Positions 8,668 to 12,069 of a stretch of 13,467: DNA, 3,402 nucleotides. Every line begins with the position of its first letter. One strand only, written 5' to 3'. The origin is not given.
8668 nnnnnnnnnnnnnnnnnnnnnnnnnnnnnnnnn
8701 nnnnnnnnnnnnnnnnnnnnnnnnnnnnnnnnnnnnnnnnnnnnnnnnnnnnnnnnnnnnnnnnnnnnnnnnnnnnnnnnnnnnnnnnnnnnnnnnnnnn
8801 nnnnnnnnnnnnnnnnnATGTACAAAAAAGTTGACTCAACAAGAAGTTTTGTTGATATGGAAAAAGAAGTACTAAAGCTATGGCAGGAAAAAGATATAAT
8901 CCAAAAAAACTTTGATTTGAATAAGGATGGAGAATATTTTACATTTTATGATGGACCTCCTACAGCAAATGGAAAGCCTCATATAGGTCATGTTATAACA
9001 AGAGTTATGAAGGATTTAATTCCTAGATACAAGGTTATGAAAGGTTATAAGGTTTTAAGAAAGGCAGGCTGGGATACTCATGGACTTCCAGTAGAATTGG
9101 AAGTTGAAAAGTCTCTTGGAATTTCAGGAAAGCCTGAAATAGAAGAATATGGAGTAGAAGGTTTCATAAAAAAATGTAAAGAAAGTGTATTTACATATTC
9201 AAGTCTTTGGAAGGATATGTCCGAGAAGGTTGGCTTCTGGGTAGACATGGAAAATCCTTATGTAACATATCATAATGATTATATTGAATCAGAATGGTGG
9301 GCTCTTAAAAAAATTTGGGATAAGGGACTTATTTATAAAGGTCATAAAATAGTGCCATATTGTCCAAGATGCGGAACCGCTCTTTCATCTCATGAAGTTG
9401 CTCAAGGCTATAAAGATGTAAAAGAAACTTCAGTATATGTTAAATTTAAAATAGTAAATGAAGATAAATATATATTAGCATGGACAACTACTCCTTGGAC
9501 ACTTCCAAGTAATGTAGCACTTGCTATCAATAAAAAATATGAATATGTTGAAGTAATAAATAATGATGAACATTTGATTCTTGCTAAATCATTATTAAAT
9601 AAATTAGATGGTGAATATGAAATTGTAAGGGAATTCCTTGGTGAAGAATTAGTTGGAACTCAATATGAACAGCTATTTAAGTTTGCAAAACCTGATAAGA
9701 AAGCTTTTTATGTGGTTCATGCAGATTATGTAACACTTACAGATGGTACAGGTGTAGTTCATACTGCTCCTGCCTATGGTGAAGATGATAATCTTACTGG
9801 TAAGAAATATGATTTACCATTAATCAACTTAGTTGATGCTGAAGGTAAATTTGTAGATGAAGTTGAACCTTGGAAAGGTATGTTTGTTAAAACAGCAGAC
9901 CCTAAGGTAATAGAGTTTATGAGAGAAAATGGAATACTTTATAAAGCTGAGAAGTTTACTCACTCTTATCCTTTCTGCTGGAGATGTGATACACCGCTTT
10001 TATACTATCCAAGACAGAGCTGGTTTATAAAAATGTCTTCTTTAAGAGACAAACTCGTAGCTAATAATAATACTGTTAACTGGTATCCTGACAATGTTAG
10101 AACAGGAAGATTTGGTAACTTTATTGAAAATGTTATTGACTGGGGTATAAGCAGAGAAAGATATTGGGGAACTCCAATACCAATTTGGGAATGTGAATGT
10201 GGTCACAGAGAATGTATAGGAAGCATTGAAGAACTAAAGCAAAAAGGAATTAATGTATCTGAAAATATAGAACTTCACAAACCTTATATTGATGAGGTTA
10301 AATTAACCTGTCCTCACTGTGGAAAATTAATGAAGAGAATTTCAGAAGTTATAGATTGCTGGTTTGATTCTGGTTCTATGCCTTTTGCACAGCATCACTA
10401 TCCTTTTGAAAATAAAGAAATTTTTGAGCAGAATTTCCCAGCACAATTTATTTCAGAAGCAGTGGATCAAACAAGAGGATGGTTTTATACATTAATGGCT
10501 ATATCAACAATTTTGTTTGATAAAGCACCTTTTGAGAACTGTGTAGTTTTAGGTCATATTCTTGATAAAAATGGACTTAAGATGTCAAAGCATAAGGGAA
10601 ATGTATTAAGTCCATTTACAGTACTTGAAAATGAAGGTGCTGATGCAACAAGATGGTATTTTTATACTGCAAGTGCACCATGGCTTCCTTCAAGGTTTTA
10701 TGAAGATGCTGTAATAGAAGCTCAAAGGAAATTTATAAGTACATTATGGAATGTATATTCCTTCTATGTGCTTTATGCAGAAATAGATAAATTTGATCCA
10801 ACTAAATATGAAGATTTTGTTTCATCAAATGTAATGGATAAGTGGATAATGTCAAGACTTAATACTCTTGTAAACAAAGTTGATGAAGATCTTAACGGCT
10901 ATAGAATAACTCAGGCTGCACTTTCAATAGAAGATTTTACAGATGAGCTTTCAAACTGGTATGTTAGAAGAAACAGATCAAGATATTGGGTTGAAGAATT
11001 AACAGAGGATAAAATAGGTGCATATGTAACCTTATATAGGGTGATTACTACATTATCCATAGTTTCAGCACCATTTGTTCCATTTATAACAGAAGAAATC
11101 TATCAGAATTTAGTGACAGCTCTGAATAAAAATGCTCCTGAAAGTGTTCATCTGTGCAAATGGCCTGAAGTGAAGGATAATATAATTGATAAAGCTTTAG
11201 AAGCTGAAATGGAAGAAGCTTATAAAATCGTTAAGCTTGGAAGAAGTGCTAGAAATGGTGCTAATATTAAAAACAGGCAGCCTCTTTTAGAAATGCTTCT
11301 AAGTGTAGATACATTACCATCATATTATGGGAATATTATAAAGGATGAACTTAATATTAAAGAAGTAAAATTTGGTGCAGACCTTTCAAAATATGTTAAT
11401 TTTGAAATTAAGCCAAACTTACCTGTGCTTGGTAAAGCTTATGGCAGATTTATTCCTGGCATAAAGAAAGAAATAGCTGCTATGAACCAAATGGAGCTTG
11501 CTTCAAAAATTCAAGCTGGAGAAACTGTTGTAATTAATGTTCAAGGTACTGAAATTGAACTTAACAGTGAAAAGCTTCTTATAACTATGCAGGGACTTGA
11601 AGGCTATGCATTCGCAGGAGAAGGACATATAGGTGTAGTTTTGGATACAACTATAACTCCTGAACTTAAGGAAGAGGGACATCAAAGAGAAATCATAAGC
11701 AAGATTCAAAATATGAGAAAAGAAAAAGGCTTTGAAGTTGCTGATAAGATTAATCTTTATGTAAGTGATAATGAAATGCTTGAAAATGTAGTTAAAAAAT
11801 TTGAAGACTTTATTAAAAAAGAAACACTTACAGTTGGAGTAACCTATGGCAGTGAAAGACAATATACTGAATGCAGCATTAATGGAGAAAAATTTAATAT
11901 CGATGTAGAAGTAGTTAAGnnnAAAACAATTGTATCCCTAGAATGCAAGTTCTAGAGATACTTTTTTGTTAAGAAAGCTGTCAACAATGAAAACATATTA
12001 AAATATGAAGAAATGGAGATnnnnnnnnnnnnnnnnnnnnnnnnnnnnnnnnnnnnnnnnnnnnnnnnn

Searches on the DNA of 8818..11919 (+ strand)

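Call 15: search_rna_families(sources=[L001, L002, L003, L004, L043, L005, L006, L010, L012, L013], threshold=gathering, show_alignments=3)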
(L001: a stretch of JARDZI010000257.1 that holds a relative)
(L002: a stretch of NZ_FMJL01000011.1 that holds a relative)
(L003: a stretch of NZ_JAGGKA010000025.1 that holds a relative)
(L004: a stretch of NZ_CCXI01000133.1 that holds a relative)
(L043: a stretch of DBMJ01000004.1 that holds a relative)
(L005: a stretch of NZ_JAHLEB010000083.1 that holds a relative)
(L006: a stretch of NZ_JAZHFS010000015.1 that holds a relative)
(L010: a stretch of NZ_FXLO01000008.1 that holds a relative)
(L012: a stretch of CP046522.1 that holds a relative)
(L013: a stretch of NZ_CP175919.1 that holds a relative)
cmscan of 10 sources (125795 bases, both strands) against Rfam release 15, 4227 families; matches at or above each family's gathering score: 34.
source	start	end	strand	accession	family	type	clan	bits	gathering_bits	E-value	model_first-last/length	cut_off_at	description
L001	634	846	+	RF00230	T-box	Cis-reg; leader;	-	116.5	93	8.5e-25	1-219/219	no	T-box leader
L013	5699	5942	+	RF00230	T-box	Cis-reg; leader;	-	115.2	93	1.8e-24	1-219/219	no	T-box leader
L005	603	842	+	RF00230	T-box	Cis-reg; leader;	-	114.4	93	3e-24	1-219/219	no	T-box leader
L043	5742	5949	+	RF00230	T-box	Cis-reg; leader;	-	112.7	93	7.9e-24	1-219/219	no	T-box leader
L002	4667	4925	+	RF00230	T-box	Cis-reg; leader;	-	110.3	93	3.3e-23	1-219/219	no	T-box leader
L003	5691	5912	+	RF00230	T-box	Cis-reg; leader;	-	105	93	7.6e-22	1-219/219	no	T-box leader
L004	2424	2704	+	RF00230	T-box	Cis-reg; leader;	-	103.8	93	1.5e-21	1-219/219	no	T-box leader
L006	5651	5869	+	RF00230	T-box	Cis-reg; leader;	-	103.3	93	2.1e-21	1-219/219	no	T-box leader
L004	11267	11494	+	RF00230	T-box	Cis-reg; leader;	-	97.9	93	5.1e-20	1-219/219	no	T-box leader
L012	5575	5792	+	RF00230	T-box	Cis-reg; leader;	-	96.4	93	1.3e-19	1-219/219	no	T-box leader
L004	2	31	-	RF01315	CRISPR-DR2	Gene; CRISPR;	CL00014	40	37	0.0006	1-30/30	no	CRISPR RNA direct repeat element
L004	69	98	-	RF01315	CRISPR-DR2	Gene; CRISPR;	CL00014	40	37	0.0006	1-30/30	no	CRISPR RNA direct repeat element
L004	134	163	-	RF01315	CRISPR-DR2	Gene; CRISPR;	CL00014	40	37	0.0006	1-30/30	no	CRISPR RNA direct repeat element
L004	200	229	-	RF01315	CRISPR-DR2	Gene; CRISPR;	CL00014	40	37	0.0006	1-30/30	no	CRISPR RNA direct repeat element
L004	267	296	-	RF01315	CRISPR-DR2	Gene; CRISPR;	CL00014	40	37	0.0006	1-30/30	no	CRISPR RNA direct repeat element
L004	335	364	-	RF01315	CRISPR-DR2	Gene; CRISPR;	CL00014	40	37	0.0006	1-30/30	no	CRISPR RNA direct repeat element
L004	401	430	-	RF01315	CRISPR-DR2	Gene; CRISPR;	CL00014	40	37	0.0006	1-30/30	no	CRISPR RNA direct repeat element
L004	466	495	-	RF01315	CRISPR-DR2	Gene; CRISPR;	CL00014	40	37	0.0006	1-30/30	no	CRISPR RNA direct repeat element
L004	531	560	-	RF01315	CRISPR-DR2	Gene; CRISPR;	CL00014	40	37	0.0006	1-30/30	no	CRISPR RNA direct repeat element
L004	598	627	-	RF01315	CRISPR-DR2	Gene; CRISPR;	CL00014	40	37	0.0006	1-30/30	no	CRISPR RNA direct repeat element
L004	663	692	-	RF01315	CRISPR-DR2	Gene; CRISPR;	CL00014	40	37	0.0006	1-30/30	no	CRISPR RNA direct repeat element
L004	730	759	-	RF01315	CRISPR-DR2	Gene; CRISPR;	CL00014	40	37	0.0006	1-30/30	no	CRISPR RNA direct repeat element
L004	795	824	-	RF01315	CRISPR-DR2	Gene; CRISPR;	CL00014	40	37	0.0006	1-30/30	no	CRISPR RNA direct repeat element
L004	862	891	-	RF01315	CRISPR-DR2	Gene; CRISPR;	CL00014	40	37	0.0006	1-30/30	no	CRISPR RNA direct repeat element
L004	929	958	-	RF01315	CRISPR-DR2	Gene; CRISPR;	CL00014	40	37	0.0006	1-30/30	no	CRISPR RNA direct repeat element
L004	995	1024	-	RF01315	CRISPR-DR2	Gene; CRISPR;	CL00014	40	37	0.0006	1-30/30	no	CRISPR RNA direct repeat element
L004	1061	1090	-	RF01315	CRISPR-DR2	Gene; CRISPR;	CL00014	40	37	0.0006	1-30/30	no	CRISPR RNA direct repeat element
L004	1128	1157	-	RF01315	CRISPR-DR2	Gene; CRISPR;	CL00014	40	37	0.0006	1-30/30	no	CRISPR RNA direct repeat element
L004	1195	1224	-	RF01315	CRISPR-DR2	Gene; CRISPR;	CL00014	40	37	0.0006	1-30/30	no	CRISPR RNA direct repeat element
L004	1262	1291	-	RF01315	CRISPR-DR2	Gene; CRISPR;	CL00014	40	37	0.0006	1-30/30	no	CRISPR RNA direct repeat element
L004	1395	1424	-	RF01315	CRISPR-DR2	Gene; CRISPR;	CL00014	40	37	0.0006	1-30/30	no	CRISPR RNA direct repeat element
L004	1461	1490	-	RF01315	CRISPR-DR2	Gene; CRISPR;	CL00014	40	37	0.0006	1-30/30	no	CRISPR RNA direct repeat element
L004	1527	1556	-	RF01315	CRISPR-DR2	Gene; CRISPR;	CL00014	40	37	0.0006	1-30/30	no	CRISPR RNA direct repeat element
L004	1594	1623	-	RF01315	CRISPR-DR2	Gene; CRISPR;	CL00014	40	37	0.0006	1-30/30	no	CRISPR RNA direct repeat element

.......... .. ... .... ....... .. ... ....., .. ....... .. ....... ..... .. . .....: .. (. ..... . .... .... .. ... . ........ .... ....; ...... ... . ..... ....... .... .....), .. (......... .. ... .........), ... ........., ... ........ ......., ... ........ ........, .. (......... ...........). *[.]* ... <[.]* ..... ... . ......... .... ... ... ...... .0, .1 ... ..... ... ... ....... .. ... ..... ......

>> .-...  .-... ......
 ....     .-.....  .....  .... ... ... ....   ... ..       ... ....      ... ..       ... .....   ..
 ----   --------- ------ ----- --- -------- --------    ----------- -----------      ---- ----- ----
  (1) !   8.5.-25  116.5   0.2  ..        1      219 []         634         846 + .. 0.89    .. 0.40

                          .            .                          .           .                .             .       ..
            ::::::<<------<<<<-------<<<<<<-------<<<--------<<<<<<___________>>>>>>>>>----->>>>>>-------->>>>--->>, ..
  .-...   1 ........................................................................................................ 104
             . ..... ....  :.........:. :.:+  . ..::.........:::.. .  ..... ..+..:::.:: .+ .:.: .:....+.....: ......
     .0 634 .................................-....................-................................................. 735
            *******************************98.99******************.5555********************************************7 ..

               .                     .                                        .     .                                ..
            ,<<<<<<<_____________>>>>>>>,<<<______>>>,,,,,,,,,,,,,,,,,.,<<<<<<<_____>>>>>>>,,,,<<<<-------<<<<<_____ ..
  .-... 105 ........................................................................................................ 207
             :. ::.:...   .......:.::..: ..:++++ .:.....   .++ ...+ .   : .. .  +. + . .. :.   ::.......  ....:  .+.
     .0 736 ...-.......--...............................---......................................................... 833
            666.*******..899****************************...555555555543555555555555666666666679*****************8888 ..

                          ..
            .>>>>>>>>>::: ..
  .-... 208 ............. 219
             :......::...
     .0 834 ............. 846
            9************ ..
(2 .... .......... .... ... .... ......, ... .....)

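Call 24: search_rna_families(sources=[L081, L082], threshold=gathering, show_alignments=2)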
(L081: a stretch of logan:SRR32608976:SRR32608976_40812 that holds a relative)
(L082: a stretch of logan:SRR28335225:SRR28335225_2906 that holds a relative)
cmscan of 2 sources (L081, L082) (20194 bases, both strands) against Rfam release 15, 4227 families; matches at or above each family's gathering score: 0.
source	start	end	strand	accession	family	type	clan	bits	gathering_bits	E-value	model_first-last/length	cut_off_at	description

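Call 25: search_rna_families(sources=[L081, L082], threshold=evalue, max_evalue=0.001, show_alignments=4)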
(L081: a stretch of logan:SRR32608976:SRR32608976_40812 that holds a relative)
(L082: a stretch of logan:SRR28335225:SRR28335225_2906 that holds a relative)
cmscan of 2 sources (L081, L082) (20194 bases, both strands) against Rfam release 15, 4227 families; matches with E-value up to 0.001: 2.
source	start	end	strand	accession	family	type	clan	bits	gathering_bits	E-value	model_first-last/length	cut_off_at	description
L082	1388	1616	+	RF00230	T-box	Cis-reg; leader;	-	75.2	93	5.8e-15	1-219/219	no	T-box leader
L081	1405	1514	+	RF00230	T-box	Cis-reg; leader;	-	64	93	4.5e-12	1-219/219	no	T-box leader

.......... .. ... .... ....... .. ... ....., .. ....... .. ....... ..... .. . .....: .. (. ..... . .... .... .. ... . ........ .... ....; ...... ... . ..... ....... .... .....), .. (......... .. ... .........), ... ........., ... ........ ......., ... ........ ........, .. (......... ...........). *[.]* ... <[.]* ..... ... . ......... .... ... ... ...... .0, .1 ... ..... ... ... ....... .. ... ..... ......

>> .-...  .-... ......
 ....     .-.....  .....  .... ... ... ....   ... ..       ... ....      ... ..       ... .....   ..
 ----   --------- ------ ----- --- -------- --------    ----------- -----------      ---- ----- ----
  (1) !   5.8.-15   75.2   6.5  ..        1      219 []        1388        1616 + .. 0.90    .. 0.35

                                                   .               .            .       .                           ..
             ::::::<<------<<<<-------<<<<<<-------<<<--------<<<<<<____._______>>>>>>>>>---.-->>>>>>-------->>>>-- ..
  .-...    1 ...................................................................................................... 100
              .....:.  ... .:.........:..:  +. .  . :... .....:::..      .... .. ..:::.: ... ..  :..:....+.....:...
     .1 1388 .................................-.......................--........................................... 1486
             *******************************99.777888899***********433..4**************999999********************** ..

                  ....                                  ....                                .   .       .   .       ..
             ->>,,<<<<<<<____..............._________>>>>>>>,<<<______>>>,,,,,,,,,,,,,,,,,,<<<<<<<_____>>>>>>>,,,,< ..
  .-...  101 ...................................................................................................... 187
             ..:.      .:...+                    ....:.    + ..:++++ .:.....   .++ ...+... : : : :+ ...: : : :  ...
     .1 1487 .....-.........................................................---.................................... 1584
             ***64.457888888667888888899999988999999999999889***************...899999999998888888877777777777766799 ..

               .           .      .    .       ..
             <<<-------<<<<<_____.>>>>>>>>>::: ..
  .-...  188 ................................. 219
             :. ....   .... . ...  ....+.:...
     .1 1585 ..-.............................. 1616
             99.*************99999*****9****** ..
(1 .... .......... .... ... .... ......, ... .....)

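Call 49: search_rna_families(source=L023, start=5100, end=6010, threshold=evalue, max_evalue=0.1, show_alignments=3)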
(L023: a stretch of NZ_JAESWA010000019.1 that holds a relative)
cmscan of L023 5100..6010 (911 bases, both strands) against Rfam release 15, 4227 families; matches with E-value up to 0.1: 2.
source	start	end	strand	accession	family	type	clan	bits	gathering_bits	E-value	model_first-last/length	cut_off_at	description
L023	5248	5398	+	RF00230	T-box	Cis-reg; leader;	-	69.9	93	6.1e-15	1-219/219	no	T-box leader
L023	5536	5739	+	RF00230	T-box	Cis-reg; leader;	-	25.2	93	0.002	1-219/219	no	T-box leader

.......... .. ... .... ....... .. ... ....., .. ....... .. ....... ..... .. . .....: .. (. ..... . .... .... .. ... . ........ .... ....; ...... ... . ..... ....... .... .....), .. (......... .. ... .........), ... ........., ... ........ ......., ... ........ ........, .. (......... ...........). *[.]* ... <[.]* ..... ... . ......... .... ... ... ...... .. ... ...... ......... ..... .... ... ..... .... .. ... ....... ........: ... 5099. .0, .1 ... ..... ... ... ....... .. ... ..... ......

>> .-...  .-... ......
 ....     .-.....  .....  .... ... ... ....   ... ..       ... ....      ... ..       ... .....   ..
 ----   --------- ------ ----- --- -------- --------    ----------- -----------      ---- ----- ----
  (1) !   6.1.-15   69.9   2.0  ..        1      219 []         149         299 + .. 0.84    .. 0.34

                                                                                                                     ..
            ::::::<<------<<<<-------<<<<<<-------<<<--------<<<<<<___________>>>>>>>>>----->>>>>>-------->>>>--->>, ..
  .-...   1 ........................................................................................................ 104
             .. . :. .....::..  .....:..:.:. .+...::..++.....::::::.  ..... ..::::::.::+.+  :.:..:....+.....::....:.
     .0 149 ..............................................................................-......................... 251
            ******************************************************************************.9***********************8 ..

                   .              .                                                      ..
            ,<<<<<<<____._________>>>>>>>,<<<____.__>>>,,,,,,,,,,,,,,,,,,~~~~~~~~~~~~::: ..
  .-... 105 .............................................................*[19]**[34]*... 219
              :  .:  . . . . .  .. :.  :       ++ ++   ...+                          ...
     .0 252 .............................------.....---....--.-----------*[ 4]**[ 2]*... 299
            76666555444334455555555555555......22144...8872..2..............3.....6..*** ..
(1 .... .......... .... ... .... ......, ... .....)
